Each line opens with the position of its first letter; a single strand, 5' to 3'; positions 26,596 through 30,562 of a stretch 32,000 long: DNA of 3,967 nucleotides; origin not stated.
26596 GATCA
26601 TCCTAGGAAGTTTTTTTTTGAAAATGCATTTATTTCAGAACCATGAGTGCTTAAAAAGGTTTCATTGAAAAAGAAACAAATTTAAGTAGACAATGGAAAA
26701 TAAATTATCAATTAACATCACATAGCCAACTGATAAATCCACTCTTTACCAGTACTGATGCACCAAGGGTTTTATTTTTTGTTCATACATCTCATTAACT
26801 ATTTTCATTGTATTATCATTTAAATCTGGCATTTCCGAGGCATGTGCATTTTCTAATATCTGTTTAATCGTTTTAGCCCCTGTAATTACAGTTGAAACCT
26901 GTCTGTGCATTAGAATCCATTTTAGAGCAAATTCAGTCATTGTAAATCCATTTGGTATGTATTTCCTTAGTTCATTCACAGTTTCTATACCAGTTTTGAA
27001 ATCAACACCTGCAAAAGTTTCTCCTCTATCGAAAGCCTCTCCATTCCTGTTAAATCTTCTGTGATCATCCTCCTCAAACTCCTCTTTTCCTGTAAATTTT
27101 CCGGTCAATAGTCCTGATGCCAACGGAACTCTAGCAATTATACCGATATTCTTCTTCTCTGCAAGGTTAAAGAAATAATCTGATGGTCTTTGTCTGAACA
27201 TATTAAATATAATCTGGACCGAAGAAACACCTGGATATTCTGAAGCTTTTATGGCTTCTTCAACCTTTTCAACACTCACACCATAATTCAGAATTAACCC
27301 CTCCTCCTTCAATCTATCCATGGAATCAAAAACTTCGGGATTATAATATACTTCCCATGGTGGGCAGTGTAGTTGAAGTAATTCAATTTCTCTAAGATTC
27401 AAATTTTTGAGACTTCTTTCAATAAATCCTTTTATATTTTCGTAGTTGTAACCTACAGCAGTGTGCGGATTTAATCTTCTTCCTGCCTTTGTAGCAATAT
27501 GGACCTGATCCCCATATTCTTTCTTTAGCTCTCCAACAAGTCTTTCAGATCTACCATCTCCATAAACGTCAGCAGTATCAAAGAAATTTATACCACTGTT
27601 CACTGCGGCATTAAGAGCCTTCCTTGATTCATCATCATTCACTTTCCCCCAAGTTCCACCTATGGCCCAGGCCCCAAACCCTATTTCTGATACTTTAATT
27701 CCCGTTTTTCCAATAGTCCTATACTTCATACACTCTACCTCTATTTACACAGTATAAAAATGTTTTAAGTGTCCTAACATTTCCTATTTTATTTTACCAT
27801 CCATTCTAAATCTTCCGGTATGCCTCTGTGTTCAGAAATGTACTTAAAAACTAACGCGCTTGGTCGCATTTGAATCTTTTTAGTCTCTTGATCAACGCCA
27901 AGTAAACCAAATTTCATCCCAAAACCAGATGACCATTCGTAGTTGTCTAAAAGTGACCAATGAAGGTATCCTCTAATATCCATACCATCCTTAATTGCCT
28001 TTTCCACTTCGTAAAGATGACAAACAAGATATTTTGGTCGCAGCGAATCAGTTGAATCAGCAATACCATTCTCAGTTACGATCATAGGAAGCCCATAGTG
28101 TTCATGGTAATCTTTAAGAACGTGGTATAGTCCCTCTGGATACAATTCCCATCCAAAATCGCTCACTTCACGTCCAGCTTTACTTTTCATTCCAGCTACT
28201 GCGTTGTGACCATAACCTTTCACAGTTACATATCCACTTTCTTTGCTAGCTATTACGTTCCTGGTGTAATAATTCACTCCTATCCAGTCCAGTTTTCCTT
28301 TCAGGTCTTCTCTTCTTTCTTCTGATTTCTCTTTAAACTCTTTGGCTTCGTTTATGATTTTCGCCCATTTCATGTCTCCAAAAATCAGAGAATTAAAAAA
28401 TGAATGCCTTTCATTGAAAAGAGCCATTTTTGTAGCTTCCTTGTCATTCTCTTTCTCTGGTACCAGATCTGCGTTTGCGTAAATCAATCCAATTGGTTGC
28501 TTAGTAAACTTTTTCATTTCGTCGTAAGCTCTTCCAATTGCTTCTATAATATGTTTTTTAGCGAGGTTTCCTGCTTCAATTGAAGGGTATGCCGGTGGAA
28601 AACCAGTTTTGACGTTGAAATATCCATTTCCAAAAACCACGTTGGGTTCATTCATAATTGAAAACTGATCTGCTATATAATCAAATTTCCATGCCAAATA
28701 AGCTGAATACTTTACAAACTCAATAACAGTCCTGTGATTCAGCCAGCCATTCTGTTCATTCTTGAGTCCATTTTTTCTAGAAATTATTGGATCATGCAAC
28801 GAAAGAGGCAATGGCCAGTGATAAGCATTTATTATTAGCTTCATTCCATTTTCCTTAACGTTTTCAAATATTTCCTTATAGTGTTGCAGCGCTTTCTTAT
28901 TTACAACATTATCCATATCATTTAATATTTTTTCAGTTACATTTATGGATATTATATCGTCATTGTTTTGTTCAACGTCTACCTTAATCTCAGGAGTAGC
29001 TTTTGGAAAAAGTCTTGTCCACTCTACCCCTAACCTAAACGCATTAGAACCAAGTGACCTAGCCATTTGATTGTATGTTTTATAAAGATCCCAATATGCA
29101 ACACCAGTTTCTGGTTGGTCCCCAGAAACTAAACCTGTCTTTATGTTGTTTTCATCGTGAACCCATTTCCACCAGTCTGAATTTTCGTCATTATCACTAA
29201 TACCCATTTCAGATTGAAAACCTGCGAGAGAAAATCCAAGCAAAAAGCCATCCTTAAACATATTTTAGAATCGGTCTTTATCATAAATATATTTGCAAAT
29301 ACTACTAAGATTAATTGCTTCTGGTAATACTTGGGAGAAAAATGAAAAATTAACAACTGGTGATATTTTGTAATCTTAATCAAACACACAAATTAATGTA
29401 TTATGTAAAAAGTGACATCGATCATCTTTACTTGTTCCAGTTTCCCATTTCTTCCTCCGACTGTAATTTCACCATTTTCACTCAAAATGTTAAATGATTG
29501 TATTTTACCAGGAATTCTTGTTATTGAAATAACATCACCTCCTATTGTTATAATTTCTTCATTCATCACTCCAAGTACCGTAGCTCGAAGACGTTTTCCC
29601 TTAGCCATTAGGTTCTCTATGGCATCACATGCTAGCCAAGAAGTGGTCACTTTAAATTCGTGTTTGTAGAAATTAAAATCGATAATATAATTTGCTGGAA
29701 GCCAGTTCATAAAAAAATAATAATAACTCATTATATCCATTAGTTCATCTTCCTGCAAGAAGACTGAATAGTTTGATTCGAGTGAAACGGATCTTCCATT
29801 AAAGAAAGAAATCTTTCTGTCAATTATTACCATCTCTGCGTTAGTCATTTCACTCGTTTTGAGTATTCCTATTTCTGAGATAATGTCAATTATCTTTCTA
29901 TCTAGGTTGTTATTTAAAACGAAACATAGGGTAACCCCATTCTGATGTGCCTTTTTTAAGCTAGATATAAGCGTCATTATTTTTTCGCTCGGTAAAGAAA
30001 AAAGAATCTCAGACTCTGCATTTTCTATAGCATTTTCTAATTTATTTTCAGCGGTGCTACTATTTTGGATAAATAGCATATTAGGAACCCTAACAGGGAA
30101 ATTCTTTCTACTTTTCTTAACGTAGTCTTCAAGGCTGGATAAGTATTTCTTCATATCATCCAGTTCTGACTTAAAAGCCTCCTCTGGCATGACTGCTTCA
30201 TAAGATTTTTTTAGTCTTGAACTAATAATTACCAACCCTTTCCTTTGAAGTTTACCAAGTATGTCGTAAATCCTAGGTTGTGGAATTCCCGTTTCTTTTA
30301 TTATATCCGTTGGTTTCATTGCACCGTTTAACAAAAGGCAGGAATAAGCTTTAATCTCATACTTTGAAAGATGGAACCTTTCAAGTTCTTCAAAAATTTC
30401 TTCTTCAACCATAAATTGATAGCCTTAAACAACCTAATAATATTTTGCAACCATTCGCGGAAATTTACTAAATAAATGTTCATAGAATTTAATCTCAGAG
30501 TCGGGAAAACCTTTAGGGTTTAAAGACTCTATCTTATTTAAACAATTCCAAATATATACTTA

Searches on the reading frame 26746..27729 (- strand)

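Call 19: search_protein_families(library=pfam, proteins=[window:26746-27729:-])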
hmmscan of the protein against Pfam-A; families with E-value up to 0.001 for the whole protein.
window:26746-27729:- (327 aa): 1 family
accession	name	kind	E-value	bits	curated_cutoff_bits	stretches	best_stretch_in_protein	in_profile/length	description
PF00248.27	Aldo_ket_red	-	1.3e-67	228.4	24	1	15-315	1-290/291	Aldo/keto reductase family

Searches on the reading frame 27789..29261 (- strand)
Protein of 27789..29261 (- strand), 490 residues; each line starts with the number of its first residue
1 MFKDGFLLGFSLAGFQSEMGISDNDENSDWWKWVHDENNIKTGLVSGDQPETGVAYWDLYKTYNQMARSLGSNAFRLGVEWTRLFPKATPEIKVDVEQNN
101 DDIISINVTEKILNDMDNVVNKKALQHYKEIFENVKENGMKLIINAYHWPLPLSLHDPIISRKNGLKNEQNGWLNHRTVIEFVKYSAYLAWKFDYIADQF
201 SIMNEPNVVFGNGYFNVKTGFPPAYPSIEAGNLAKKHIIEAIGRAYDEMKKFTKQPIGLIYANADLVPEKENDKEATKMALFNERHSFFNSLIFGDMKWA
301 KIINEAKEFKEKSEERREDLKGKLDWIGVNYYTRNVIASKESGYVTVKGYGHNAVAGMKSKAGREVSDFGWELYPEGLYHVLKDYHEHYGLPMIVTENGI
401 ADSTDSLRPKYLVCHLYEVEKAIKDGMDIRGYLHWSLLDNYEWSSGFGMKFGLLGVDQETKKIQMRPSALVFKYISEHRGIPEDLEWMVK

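Call 19: search_protein_families(library=pfam, proteins=[window:27789-29261:-])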
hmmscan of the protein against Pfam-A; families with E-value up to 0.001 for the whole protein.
window:27789-29261:- (490 aa): 2 families
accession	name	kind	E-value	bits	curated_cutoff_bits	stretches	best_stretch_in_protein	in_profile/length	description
PF00232.24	Glyco_hydro_1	-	1.2e-60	205.7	22.6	2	111-479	83-451/453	Glycosyl hydrolase family 1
PF00150.24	Cellulase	-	0.00034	20.6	23.5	0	81-208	17-132/272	Cellulase (glycosyl hydrolase family 5)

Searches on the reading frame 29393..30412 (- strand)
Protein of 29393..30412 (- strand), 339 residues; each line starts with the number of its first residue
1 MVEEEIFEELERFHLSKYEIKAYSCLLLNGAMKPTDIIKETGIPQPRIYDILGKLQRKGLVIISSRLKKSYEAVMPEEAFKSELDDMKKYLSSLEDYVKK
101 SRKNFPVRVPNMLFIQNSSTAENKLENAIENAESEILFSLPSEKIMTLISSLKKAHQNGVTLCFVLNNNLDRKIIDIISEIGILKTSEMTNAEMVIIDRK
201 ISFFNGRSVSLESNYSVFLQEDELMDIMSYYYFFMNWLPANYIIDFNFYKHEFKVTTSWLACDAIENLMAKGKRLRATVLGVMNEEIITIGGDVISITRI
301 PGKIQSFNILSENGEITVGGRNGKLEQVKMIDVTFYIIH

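Call 19: search_protein_families(library=pfam, proteins=[window:29393-30412:-])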
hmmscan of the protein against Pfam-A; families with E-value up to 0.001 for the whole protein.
window:29393-30412:- (339 aa): 3 families
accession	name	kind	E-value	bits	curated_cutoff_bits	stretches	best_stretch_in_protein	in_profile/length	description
PF11495.14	Regulator_TrmB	-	3.1e-37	128.5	22.2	1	114-335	4-230/233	Archaeal transcriptional regulator TrmB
PF01978.25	TrmB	-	1.3e-17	63.9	25.6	1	10-77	1-68/68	Sugar-specific transcriptional regulator TrmB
PF13412.12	HTH_24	-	0.00021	21.2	21.9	0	16-61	2-47/48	Winged helix-turn-helix DNA-binding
